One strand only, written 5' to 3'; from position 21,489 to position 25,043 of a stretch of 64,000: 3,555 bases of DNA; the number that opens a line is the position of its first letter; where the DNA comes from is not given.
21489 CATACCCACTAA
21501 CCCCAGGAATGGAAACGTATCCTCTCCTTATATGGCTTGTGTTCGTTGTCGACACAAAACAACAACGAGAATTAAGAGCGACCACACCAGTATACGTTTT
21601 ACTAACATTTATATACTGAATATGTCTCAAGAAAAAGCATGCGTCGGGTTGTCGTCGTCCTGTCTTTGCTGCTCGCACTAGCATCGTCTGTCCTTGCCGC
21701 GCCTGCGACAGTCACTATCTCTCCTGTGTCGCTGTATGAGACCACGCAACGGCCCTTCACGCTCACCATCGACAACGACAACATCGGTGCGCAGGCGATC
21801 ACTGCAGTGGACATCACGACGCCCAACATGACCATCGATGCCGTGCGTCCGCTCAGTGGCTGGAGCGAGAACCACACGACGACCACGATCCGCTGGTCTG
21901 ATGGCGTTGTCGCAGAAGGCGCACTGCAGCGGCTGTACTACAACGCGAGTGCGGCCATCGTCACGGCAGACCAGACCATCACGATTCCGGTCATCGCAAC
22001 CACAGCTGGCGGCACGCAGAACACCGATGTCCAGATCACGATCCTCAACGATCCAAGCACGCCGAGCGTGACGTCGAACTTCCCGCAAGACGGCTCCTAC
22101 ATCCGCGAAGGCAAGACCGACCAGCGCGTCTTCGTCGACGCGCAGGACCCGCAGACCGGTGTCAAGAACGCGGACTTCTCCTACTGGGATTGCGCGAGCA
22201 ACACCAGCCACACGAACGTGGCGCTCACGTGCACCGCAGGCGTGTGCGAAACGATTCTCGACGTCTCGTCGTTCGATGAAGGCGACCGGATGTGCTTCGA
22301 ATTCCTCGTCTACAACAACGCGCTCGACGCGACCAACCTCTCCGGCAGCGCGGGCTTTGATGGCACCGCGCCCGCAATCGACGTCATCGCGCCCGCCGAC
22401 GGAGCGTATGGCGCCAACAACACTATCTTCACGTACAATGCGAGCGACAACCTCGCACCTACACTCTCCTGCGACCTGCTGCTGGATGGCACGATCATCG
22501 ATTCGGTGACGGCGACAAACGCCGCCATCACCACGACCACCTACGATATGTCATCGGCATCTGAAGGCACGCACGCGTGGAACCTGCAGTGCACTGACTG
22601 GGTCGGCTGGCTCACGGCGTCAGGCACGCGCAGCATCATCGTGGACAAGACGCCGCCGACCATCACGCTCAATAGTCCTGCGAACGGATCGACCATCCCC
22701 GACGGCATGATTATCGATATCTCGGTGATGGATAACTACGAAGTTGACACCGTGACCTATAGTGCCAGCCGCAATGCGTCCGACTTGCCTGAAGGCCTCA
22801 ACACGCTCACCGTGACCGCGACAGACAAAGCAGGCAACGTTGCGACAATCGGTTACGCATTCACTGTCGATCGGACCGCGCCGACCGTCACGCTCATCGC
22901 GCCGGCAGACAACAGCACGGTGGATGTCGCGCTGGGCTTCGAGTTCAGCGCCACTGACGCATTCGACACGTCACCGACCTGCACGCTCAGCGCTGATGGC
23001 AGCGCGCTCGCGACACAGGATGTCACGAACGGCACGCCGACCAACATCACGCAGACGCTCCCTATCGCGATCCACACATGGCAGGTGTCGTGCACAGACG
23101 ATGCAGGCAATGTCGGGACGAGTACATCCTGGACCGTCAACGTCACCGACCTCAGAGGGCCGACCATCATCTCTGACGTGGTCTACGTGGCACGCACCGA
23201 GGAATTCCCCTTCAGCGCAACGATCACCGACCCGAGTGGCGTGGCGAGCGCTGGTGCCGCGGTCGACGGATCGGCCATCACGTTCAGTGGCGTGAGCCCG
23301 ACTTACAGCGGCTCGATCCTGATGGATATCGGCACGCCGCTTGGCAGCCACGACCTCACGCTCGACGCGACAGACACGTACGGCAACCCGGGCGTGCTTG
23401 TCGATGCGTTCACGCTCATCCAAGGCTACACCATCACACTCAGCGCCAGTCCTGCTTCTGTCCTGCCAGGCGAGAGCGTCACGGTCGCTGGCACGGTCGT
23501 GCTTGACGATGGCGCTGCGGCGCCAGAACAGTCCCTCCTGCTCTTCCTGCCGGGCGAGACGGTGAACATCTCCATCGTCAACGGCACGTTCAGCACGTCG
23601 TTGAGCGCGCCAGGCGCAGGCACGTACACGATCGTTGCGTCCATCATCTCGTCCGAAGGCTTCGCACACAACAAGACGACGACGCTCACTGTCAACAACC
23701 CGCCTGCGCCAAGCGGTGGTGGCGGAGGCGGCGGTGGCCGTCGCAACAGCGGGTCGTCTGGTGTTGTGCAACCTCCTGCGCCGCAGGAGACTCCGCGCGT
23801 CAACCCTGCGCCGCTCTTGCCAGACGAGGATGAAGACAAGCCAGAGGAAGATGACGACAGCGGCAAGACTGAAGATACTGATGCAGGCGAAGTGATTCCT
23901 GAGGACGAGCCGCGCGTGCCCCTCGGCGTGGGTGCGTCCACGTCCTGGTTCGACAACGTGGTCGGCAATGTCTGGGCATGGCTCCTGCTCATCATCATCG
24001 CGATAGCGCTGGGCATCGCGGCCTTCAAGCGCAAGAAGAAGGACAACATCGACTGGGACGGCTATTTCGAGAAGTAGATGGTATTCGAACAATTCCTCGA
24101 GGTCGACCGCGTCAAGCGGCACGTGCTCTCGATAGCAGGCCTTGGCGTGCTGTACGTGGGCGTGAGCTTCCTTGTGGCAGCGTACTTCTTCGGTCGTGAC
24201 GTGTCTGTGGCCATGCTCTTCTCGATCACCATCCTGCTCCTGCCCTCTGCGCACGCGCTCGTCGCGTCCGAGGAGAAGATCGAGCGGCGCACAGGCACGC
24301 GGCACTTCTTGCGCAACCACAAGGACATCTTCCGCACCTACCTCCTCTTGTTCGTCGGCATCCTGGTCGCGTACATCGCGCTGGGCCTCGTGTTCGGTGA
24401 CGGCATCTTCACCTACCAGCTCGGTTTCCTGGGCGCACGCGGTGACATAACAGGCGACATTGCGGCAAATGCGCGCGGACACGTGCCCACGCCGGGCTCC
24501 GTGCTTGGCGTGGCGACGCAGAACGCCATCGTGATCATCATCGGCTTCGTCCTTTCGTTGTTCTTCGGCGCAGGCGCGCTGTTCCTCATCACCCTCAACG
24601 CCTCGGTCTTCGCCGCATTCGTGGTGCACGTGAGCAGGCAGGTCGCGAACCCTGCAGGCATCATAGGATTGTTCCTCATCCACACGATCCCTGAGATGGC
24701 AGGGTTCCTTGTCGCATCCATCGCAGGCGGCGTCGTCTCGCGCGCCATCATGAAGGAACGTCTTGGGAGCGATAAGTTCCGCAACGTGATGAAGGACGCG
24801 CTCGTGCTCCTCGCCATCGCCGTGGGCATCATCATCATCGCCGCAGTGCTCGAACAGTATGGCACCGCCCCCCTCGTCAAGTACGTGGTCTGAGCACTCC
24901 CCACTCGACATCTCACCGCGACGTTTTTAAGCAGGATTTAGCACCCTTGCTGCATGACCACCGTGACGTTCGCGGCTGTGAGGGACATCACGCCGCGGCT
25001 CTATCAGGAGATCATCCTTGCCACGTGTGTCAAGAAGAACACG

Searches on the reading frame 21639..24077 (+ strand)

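Call 11: search_protein_families(library=pfam, proteins=[window:21639-24077:+])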
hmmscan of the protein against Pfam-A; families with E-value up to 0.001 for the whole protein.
window:21639-24077:+ (812 aa): 3 families
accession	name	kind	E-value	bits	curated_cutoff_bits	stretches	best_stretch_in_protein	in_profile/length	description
PF13750.12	Big_3_3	-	1.7e-10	41.2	27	1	377-445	6-79/157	Bacterial Ig-like domain (group 3)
PF17957.7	Big_7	-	8.5e-08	33.2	24.1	0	340-376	1-39/70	Bacterial Ig domain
PF19077.6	Big_13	-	1.7e-06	28.9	27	1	375-411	65-101/102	Bacterial Ig-like domain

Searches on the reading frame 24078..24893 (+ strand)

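Call 11: search_protein_families(library=pfam, proteins=[window:24078-24893:+])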
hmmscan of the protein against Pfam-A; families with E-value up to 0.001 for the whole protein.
window:24078-24893:+ (271 aa): 1 family
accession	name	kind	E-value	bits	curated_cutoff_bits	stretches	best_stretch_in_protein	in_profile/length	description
PF01944.22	SpoIIM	-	5.9e-10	39.8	26.9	1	89-263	3-162/163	Stage II sporulation protein M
